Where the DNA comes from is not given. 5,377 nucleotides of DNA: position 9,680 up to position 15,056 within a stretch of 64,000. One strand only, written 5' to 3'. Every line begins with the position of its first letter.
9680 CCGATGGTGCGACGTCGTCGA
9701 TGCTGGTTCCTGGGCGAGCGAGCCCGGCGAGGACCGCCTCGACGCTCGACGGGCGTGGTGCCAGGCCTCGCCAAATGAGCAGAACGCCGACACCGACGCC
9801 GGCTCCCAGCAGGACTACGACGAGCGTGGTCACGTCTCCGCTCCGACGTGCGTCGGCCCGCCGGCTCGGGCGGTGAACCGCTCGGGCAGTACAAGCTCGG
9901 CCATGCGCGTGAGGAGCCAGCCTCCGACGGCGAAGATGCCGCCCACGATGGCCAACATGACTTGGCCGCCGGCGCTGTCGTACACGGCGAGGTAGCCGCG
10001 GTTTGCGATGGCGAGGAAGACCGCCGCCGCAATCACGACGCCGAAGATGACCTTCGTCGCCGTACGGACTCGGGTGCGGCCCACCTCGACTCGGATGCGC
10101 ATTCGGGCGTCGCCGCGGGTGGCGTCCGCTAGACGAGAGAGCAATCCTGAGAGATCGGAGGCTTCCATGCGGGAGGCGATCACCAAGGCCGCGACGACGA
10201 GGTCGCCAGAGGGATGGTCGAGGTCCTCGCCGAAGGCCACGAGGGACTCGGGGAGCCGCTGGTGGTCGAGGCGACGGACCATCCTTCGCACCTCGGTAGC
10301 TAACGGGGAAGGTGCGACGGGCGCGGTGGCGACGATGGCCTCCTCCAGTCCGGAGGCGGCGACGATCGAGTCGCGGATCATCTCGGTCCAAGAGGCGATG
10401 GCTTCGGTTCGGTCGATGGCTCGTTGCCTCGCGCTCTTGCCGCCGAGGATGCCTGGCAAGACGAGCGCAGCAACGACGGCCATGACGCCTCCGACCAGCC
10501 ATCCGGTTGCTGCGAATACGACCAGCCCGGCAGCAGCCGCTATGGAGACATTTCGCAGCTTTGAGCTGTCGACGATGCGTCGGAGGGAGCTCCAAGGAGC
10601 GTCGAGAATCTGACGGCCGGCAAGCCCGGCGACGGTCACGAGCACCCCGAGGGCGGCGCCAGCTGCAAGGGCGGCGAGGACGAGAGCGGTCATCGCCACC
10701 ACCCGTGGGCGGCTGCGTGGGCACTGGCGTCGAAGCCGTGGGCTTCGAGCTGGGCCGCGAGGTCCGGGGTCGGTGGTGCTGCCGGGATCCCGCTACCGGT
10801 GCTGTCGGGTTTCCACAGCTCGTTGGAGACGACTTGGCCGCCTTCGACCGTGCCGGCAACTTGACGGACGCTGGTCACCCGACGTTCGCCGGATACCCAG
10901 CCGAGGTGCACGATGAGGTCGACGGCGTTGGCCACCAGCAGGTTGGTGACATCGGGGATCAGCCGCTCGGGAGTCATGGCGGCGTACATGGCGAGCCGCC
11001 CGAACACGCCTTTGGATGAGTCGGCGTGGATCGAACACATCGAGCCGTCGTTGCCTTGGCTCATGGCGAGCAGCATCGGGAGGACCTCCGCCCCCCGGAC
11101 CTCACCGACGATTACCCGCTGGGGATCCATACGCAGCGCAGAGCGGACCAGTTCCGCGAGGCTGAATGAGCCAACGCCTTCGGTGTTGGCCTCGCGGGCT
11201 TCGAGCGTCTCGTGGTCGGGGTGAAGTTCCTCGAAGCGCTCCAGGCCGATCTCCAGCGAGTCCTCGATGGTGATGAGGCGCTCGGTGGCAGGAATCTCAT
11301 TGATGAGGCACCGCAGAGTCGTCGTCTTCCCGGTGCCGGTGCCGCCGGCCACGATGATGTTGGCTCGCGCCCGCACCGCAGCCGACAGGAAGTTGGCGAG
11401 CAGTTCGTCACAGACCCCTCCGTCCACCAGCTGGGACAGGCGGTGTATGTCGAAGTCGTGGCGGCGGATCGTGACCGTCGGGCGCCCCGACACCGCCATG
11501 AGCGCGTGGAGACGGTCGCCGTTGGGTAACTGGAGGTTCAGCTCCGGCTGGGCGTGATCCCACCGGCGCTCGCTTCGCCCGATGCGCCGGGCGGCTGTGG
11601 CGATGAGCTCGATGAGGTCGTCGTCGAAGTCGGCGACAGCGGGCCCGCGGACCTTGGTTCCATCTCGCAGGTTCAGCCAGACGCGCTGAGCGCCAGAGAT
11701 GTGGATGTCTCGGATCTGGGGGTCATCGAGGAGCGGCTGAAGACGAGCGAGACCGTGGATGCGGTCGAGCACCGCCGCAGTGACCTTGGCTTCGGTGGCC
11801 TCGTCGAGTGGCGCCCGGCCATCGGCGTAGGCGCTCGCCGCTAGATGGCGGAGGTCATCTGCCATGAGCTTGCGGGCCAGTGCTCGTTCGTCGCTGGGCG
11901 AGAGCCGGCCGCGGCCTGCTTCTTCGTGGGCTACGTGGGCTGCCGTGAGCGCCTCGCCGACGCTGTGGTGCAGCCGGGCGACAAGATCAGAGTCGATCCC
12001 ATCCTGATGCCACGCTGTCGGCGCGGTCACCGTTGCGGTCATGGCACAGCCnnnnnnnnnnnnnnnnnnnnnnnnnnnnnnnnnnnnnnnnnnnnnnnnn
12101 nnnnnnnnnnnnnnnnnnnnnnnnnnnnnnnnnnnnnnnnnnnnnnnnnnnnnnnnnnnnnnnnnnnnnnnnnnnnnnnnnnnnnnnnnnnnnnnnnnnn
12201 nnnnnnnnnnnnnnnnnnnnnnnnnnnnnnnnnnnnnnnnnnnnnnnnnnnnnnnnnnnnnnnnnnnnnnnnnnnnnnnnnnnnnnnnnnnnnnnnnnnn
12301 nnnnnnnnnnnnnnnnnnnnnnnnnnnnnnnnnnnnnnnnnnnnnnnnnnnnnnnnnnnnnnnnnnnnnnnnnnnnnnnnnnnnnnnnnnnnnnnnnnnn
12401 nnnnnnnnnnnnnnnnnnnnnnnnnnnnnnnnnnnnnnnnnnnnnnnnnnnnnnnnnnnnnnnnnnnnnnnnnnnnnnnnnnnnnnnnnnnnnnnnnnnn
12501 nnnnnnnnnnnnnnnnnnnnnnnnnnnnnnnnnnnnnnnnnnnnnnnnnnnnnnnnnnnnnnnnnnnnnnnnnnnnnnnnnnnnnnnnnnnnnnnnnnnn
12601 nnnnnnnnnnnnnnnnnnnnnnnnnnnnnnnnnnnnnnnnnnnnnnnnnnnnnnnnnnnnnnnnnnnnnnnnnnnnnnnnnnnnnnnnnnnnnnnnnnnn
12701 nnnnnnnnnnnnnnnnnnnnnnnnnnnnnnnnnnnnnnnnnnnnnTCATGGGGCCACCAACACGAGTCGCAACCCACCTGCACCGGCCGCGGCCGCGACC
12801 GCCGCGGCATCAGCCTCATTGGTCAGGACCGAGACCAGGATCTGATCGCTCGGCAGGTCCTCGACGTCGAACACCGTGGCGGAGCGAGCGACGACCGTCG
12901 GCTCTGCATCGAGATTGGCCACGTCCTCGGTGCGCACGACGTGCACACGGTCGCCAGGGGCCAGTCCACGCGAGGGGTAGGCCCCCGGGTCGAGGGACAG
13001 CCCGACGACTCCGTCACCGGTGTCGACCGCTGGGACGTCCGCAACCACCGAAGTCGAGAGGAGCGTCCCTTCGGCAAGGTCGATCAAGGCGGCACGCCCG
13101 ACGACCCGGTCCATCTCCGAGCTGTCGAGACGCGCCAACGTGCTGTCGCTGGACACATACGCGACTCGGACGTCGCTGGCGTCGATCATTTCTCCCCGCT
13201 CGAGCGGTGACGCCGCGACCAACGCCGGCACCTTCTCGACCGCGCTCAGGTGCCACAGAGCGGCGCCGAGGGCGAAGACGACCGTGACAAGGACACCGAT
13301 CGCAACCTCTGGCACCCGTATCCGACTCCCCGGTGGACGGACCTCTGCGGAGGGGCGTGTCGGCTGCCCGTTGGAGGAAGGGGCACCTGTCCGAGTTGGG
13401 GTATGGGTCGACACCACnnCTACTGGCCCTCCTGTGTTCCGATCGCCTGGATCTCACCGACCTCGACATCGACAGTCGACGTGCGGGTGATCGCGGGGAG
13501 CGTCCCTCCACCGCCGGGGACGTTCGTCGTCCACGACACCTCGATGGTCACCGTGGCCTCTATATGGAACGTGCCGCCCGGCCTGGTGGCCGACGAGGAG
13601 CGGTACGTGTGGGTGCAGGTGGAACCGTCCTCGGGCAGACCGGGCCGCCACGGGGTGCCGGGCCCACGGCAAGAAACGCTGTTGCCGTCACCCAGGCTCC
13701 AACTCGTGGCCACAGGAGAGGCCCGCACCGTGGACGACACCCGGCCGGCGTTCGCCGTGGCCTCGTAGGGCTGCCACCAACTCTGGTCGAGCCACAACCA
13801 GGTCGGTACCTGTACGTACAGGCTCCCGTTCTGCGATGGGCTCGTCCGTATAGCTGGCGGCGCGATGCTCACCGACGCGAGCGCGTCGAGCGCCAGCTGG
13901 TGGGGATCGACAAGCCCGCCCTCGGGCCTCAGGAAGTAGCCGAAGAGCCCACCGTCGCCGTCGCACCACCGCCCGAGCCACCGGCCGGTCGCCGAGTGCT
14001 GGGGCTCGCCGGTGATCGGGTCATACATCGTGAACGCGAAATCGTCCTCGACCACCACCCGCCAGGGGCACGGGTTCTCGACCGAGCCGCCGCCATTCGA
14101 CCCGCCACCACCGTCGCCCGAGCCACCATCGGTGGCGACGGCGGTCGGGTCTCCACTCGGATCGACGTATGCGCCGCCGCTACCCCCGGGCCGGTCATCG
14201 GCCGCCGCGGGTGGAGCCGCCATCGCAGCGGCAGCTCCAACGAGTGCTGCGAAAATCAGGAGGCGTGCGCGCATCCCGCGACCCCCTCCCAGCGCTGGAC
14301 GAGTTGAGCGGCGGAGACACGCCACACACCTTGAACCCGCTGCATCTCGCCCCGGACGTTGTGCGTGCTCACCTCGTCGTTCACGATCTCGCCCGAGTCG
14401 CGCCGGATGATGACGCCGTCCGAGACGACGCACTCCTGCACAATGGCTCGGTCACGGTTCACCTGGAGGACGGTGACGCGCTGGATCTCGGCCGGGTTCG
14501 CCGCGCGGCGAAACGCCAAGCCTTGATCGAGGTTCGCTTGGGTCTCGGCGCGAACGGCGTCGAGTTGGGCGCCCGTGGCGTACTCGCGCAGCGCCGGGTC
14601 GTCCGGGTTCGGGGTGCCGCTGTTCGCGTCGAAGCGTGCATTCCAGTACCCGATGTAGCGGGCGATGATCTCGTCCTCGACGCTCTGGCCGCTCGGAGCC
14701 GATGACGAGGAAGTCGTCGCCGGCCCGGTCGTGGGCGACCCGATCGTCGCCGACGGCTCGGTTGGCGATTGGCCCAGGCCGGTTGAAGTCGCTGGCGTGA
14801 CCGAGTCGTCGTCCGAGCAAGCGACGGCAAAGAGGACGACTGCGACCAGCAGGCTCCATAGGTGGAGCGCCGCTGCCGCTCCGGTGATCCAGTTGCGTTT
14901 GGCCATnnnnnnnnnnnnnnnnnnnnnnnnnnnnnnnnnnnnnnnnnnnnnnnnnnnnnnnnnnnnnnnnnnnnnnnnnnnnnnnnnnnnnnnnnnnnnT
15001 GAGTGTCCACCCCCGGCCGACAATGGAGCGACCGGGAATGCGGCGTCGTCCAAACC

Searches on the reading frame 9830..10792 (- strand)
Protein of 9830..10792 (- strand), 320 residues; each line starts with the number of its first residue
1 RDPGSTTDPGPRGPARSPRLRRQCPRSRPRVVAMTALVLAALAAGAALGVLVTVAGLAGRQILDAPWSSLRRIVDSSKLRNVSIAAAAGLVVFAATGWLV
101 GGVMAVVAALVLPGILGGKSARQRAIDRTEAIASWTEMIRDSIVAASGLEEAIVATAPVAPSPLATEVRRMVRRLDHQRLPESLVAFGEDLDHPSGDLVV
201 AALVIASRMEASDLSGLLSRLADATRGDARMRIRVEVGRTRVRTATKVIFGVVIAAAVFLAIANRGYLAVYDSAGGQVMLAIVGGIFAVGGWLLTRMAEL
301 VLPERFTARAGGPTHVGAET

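Call 13: search_protein_families(library=pfam, proteins=[window:9830-10792:-], max_evalue=0.01)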
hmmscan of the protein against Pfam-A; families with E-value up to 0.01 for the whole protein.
window:9830-10792:- (320 aa): 1 family
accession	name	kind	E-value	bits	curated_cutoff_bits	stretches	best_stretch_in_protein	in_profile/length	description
PF00482.28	T2SSF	-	0.00027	21.3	25.2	1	146-260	12-123/125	Type II secretion system (T2SS), protein F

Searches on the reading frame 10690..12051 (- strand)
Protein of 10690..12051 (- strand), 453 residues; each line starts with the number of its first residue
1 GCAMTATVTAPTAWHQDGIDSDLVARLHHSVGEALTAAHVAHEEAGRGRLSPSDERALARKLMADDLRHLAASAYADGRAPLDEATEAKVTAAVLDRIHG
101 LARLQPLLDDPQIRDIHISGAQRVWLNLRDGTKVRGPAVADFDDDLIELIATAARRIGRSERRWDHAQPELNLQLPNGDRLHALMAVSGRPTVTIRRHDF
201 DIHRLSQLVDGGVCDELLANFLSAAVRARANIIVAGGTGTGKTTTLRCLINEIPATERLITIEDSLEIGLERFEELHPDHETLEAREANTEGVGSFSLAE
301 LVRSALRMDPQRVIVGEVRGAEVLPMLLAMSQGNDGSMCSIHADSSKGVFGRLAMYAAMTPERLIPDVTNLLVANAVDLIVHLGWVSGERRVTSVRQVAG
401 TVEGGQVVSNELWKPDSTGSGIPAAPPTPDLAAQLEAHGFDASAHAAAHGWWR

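Call 13: search_protein_families(library=pfam, proteins=[window:10690-12051:-], max_evalue=0.01)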
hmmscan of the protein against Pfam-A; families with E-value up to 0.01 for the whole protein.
window:10690-12051:- (453 aa): 7 families
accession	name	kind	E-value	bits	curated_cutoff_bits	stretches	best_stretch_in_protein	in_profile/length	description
PF00437.27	T2SSE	-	1.7e-34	119.6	24.9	1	102-380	6-272/370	Type II/IV secretion system protein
PF06414.18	Zeta_toxin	-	0.00024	21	22.3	1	230-289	17-70/199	Zeta toxin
PF13191.12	AAA_16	-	0.00026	21.9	32.6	1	217-257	11-52/167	AAA ATPase domain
PF01580.24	FtsK_SpoIIIE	-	0.00085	19.3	24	1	224-251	33-61/221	FtsK/SpoIIIE family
PF13245.12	AAA_19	-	0.0013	19.3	25.1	1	228-257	10-39/134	AAA domain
PF10412.15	TrwB_AAD_bind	-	0.003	16.9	20.5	0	229-264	15-50/387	Type IV secretion-system coupling protein DNA-binding domain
PF13401.12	AAA_22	-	0.0043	17.8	27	0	229-256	5-32/130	AAA domain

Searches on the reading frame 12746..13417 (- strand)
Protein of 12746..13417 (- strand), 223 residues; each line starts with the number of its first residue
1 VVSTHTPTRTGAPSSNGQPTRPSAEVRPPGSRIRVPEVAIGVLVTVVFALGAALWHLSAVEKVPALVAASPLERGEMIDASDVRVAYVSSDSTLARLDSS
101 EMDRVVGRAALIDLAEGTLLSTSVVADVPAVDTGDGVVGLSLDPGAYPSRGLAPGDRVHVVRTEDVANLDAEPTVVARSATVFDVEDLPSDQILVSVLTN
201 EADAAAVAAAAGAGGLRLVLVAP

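Call 13: search_protein_families(library=pfam, proteins=[window:12746-13417:-], max_evalue=0.01)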
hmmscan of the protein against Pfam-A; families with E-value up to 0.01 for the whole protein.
window:12746-13417:- (223 aa): 2 families
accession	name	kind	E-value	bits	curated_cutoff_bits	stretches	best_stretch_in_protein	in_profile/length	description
PF08666.17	SAF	-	7.4e-08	33.3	21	1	64-125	2-62/63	SAF domain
PF13144.11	ChapFlgA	-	3e-07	30.9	23.8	1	64-138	2-73/122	Chaperone for flagella basal body P-ring formation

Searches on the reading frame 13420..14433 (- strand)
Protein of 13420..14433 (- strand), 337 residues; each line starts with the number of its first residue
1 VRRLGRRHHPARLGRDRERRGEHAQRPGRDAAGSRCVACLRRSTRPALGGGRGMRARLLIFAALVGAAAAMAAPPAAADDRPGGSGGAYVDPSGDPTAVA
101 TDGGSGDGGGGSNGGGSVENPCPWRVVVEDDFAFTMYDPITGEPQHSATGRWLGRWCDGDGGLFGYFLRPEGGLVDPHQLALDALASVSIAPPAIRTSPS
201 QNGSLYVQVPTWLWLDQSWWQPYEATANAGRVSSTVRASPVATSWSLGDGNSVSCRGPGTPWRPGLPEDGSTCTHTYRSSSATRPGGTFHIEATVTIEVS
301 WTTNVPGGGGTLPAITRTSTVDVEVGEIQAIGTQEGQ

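Call 62: search_protein_families(library=pfam, proteins=[window:13420-14433:-], max_evalue=0.01)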
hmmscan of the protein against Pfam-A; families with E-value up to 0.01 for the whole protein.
window:13420-14433:- (337 aa): 1 family
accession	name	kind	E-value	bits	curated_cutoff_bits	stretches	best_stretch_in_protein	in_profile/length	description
PF00801.26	PKD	-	0.0018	18.6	23.5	1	237-303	26-73/80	PKD domain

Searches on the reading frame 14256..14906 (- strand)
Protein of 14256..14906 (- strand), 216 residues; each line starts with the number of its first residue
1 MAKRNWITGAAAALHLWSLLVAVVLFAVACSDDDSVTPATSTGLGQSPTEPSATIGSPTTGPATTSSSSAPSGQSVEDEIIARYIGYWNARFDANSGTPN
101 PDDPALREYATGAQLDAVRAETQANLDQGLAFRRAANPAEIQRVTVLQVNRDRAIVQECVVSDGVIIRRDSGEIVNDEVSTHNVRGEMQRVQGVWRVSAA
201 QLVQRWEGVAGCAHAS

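Call 13: search_protein_families(library=pfam, proteins=[window:14256-14906:-], max_evalue=0.01)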
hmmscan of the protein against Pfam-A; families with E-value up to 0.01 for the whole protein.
window:14256-14906:- (216 aa): 1 family
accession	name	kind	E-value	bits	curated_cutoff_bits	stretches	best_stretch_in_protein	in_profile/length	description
PF21827.1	New_glue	-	0.0016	18.6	31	1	18-75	9-69/94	New glue protein family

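Call 26: search_protein_families(library=ncbifam, proteins=[window:14256-14906:-], max_evalue=0.01)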
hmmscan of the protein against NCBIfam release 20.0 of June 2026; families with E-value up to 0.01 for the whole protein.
window:14256-14906:- (216 aa): 0 families
